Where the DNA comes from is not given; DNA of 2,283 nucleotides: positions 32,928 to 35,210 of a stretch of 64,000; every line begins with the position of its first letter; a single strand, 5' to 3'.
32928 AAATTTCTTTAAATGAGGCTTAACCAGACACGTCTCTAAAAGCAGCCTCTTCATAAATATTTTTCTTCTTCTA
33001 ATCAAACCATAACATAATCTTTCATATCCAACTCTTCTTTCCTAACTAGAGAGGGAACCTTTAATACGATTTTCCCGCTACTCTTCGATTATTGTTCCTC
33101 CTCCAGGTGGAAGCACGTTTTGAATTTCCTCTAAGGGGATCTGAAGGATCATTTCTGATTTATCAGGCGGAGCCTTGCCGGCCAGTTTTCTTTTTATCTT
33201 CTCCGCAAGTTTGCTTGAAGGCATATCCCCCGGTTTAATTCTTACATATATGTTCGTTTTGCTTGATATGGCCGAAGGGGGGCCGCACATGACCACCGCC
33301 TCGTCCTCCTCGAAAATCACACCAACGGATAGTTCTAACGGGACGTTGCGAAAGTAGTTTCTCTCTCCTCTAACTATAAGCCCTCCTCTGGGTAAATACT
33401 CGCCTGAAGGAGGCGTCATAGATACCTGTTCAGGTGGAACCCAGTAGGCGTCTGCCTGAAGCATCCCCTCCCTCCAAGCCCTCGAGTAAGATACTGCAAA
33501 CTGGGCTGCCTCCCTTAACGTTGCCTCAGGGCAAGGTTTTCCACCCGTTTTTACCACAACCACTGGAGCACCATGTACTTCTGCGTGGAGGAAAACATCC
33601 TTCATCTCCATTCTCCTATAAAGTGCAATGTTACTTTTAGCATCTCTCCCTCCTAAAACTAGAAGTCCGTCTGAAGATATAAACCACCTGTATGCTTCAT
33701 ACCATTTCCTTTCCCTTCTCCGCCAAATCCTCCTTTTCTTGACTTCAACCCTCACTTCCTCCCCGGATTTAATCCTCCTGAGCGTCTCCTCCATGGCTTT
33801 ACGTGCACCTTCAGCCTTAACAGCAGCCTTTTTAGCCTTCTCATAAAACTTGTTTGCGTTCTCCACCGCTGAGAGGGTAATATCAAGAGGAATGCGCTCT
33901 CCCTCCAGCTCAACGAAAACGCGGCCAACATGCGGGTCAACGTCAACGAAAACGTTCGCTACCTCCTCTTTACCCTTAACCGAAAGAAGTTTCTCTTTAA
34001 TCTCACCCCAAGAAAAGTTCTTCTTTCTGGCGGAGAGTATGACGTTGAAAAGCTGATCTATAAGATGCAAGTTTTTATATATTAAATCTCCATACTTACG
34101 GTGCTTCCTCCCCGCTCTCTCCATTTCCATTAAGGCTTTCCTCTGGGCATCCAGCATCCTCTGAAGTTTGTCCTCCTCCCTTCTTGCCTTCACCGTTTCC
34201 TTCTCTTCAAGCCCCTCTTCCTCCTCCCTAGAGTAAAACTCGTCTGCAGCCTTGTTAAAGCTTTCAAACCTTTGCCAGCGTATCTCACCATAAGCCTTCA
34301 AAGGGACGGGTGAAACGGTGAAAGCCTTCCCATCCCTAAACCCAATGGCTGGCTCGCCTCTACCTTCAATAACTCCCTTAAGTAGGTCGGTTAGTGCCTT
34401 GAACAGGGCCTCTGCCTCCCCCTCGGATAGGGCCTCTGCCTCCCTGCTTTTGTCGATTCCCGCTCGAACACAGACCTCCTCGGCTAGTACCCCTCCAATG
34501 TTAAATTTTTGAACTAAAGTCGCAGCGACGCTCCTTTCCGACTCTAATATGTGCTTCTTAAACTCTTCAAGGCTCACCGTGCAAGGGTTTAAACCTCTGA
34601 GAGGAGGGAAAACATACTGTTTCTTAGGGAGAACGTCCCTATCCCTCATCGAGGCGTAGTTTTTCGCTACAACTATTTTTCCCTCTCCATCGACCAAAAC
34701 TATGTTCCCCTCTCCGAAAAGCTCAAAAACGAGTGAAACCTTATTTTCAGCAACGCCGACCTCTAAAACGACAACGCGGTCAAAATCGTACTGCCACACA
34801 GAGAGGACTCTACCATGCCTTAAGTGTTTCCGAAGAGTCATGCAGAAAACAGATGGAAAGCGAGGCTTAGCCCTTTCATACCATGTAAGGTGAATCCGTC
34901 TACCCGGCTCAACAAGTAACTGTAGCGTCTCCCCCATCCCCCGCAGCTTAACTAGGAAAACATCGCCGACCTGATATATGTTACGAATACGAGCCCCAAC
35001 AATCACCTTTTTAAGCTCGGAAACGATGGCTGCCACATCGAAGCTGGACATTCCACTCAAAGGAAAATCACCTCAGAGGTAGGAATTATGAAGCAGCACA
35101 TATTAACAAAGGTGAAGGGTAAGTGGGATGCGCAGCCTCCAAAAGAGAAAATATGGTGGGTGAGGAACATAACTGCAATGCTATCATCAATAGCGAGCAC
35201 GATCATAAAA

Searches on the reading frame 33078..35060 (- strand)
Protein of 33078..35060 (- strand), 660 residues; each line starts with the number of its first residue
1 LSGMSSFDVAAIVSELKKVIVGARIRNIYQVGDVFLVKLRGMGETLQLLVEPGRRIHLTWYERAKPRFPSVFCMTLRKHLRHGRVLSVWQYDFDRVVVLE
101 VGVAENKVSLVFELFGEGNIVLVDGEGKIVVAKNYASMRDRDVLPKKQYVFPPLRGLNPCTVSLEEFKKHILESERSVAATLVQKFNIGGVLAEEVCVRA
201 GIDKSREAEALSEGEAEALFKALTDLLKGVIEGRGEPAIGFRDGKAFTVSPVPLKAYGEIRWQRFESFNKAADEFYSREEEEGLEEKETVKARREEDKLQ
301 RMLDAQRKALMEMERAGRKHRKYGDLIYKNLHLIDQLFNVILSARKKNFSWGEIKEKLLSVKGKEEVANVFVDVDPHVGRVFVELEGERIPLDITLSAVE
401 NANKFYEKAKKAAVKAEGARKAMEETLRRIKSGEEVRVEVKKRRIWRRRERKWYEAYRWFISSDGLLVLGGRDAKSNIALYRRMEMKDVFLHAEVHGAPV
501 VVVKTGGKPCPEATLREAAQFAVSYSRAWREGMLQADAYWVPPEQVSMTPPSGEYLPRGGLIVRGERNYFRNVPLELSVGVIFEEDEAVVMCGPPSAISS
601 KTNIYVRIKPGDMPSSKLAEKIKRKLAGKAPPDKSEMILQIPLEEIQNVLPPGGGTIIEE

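Call 8: search_protein_families(library=pfam, proteins=[window:33078-35060:-], max_evalue=0.00001)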
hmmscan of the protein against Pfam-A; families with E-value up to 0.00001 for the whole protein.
window:33078-35060:- (660 aa): 2 families
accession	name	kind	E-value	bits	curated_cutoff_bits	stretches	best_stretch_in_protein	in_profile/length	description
PF05833.16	NFACT_N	-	9.1e-75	252.6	31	1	6-442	2-423/456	NFACT N-terminal and middle domains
PF05670.18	NFACT-R_1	-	5.4e-29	101.4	29.8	1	457-565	2-112/112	NFACT protein RNA binding domain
